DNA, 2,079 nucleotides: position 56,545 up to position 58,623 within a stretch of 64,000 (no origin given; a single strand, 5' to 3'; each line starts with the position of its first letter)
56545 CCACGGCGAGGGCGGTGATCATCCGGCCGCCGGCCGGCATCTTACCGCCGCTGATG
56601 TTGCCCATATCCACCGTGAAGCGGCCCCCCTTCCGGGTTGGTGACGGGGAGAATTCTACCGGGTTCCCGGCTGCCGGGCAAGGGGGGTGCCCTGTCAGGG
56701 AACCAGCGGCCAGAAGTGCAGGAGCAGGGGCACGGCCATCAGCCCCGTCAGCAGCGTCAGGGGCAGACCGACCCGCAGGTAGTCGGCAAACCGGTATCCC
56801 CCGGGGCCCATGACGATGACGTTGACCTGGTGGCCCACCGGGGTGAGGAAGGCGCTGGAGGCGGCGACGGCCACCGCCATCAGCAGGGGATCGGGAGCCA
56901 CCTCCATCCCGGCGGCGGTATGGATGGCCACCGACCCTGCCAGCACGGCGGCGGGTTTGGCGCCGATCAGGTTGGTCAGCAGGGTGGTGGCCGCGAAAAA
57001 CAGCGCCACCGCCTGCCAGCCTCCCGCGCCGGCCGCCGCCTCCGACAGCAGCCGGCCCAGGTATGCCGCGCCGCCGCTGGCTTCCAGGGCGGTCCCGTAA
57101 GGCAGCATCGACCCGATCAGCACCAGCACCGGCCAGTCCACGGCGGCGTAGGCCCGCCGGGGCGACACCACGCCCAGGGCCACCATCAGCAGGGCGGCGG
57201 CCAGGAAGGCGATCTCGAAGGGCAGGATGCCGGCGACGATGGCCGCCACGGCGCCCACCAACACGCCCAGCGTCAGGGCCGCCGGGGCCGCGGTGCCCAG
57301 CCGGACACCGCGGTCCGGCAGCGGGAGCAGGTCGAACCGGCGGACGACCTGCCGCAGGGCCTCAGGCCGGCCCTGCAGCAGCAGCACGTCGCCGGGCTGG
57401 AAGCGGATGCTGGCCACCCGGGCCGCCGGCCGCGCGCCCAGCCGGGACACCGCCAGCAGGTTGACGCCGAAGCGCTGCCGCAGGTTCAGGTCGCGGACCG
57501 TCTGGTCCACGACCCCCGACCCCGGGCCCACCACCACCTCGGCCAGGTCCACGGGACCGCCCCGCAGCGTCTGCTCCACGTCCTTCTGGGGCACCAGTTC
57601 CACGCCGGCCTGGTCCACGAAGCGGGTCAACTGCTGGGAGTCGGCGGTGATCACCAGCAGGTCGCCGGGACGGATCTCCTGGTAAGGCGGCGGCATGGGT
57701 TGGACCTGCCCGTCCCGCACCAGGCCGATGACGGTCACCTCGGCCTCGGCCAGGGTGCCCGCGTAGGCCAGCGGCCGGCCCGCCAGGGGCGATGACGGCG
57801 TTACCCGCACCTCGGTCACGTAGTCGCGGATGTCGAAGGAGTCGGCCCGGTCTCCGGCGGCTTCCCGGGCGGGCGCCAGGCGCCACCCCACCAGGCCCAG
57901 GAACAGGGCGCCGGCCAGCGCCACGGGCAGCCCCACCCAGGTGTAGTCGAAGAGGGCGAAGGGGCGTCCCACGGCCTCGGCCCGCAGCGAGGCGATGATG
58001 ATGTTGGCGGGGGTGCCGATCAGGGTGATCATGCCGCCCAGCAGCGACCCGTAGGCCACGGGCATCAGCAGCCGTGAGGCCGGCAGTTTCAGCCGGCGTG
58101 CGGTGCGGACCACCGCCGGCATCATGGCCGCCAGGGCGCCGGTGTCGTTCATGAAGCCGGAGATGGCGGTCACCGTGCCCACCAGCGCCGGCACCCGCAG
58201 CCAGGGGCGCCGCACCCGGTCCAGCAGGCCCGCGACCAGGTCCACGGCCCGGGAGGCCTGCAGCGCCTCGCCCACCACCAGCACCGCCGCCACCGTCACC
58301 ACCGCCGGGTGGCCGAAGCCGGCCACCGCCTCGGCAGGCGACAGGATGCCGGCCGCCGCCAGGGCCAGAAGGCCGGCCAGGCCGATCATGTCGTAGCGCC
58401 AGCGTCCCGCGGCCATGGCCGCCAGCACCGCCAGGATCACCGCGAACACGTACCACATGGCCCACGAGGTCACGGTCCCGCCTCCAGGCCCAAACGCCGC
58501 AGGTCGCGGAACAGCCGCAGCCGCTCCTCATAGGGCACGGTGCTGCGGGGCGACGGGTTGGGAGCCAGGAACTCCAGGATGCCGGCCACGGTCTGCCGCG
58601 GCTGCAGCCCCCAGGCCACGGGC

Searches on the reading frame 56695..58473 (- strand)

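Call 77: search_protein_families(library=pfam, proteins=[window:56695-58473:-])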
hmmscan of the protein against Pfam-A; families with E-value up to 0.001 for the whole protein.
window:56695-58473:- (592 aa): 3 families
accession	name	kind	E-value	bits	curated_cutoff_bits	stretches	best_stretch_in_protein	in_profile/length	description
PF03600.22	CitMHS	-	1.2e-67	228.8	31.9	1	21-537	5-336/336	Citrate transporter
PF02080.26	TrkA_C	-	5e-26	90.8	27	2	310-380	1-70/71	TrkA-C domain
PF00939.25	Na_sulph_symp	-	3.3e-07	30.1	27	1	422-590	297-468/472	Sodium:sulfate symporter transmembrane region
